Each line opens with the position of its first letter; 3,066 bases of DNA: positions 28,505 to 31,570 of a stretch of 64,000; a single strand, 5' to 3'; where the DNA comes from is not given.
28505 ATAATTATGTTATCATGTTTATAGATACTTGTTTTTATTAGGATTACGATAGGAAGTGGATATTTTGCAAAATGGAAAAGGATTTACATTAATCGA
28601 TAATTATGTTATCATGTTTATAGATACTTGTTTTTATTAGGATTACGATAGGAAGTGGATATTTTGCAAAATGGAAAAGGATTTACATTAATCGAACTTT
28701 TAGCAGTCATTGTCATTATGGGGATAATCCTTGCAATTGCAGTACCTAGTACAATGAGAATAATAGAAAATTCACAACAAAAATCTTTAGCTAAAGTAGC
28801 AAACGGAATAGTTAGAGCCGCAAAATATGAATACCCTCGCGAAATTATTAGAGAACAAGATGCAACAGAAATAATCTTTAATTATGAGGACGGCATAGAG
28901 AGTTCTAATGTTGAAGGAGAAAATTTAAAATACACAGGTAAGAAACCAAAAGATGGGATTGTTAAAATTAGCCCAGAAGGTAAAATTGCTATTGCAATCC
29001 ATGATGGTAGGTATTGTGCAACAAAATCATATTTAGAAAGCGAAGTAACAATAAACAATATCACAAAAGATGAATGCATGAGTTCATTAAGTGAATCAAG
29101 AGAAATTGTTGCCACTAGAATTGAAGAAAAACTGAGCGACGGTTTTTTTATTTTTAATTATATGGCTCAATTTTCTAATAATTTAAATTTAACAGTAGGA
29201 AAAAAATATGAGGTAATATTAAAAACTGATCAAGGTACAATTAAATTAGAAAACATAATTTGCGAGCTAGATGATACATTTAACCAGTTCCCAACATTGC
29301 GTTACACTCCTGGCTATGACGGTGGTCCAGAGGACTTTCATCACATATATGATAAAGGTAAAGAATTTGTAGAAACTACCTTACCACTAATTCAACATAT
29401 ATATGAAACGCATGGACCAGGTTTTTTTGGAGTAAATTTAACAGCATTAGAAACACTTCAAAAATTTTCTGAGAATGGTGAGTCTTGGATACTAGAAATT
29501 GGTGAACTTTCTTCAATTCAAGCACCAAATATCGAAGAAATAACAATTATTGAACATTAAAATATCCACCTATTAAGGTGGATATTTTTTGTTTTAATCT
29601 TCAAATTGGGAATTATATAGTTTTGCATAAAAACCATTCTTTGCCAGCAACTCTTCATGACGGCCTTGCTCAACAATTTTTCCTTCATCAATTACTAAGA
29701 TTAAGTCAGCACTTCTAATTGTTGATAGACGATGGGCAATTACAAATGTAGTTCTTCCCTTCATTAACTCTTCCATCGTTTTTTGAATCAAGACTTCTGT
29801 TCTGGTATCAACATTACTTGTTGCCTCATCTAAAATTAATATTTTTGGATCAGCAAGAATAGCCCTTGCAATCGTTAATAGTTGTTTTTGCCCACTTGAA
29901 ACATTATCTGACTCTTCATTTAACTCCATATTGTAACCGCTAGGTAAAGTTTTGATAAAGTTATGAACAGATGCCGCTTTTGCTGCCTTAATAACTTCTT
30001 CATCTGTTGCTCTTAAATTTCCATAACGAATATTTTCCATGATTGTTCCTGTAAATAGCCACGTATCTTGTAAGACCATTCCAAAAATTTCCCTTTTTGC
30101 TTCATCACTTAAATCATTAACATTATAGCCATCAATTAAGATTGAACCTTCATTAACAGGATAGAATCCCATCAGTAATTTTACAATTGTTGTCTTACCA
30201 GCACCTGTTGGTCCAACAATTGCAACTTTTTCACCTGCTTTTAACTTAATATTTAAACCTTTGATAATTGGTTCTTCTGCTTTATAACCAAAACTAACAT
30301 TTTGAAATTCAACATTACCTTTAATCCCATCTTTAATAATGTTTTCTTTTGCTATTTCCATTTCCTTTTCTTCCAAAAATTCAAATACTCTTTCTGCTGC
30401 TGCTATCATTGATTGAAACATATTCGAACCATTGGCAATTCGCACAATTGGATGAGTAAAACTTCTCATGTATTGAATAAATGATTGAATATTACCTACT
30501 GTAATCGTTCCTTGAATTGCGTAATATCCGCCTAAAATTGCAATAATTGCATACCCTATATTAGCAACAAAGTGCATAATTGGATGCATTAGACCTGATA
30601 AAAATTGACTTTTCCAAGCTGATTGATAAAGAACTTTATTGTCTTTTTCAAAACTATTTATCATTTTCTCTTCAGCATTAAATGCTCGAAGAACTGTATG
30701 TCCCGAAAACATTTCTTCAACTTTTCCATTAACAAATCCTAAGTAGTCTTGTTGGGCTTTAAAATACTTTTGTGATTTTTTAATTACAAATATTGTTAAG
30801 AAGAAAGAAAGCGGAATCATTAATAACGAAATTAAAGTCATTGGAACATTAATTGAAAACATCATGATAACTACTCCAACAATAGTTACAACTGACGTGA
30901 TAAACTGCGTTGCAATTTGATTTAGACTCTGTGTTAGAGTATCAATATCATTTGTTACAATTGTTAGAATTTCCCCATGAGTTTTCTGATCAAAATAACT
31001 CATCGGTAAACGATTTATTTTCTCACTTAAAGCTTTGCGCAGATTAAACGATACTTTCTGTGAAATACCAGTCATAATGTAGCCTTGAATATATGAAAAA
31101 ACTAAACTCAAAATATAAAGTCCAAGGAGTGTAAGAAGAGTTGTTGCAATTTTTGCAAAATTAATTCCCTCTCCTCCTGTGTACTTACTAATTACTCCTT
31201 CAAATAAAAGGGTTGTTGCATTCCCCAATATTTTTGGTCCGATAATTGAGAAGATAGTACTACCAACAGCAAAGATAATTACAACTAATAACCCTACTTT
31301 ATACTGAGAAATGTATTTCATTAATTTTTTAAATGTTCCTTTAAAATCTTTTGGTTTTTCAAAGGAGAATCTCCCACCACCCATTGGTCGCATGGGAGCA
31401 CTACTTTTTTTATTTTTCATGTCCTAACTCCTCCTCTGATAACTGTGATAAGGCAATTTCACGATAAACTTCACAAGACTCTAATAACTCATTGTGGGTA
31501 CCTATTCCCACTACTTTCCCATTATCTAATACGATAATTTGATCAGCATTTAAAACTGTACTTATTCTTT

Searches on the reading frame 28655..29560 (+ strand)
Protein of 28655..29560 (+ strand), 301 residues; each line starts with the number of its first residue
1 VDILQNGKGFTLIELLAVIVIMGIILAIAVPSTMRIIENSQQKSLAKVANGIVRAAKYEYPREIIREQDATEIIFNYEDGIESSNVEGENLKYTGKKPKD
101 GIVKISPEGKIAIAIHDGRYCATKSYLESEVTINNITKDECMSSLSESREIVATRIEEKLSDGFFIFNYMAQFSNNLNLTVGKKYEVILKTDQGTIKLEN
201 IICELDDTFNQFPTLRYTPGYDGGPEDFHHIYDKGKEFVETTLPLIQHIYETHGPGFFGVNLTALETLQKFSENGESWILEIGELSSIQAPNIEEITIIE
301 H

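Call 35: search_protein_families(library=pfam, proteins=[window:28655-29560:+], max_evalue=0.00001)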
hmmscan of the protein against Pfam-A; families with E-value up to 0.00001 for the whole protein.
window:28655-29560:+ (301 aa): 1 family
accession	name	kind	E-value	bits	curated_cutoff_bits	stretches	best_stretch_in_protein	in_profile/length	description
PF07963.17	N_methyl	-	2.9e-07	30.2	21.2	1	8-29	5-26/27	Prokaryotic N-terminal methylation motif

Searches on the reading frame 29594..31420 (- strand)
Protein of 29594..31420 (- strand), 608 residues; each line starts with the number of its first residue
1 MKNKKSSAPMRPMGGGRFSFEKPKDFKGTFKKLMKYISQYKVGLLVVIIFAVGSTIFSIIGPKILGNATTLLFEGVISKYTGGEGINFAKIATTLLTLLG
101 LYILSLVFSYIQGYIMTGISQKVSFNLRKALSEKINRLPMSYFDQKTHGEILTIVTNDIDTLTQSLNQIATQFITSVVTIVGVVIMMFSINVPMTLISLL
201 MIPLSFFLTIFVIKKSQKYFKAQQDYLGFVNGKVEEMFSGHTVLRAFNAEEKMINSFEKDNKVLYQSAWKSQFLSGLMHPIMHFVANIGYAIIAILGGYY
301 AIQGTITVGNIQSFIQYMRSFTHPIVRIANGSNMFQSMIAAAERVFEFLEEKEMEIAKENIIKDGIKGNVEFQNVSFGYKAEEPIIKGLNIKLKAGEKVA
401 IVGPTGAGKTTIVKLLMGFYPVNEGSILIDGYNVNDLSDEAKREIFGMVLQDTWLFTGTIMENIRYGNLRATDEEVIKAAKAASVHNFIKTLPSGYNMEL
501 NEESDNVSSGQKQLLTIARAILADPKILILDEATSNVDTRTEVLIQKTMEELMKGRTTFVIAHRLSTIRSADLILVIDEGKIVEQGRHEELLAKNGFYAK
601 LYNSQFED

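Call 35: search_protein_families(library=pfam, proteins=[window:29594-31420:-], max_evalue=0.00001)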
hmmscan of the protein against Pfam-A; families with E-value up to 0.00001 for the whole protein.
window:29594-31420:- (608 aa): 2 families
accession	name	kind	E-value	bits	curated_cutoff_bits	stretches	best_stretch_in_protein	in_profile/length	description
PF00664.28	ABC_membrane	-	2.2e-57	195.3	28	1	44-324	1-273/274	ABC transporter transmembrane region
PF00005.33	ABC_tran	-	7.3e-31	108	25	1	387-535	2-137/137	ABC transporter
